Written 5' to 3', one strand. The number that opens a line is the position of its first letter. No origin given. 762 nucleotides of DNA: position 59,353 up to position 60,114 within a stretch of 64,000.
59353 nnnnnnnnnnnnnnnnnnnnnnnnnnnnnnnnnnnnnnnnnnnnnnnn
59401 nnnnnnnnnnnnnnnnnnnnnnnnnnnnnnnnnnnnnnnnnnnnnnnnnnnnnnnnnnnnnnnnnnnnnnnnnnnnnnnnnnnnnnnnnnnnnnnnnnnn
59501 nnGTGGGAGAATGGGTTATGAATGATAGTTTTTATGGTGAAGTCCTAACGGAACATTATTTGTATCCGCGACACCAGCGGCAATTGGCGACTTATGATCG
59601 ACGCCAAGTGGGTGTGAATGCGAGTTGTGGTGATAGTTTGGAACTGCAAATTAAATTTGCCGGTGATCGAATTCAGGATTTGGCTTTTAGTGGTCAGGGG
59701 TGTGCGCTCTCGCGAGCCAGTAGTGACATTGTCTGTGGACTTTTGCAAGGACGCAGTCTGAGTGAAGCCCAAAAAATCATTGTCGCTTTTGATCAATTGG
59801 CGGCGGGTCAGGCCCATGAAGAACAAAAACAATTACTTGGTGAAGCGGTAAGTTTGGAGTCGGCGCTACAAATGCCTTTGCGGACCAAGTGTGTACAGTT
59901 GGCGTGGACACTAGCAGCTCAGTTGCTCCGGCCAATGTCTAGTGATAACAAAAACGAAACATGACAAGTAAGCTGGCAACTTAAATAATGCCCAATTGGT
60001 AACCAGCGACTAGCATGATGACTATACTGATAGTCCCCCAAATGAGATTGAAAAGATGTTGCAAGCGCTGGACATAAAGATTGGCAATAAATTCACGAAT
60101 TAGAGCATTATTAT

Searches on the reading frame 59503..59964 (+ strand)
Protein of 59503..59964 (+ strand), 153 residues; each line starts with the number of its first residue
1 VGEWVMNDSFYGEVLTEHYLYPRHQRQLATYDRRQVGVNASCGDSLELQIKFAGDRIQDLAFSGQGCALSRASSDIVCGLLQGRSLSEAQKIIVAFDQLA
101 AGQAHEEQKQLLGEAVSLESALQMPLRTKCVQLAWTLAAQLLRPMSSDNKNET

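Call 77: search_protein_families(library=pfam, proteins=[window:59503-59964:+], max_evalue=0.001)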
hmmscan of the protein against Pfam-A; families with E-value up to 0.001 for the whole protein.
window:59503-59964:+ (153 aa): 1 family
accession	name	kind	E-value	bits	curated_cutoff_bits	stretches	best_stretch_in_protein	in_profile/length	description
PF01592.21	NifU_N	-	9e-16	58.6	22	1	11-100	2-96/127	NifU-like N terminal domain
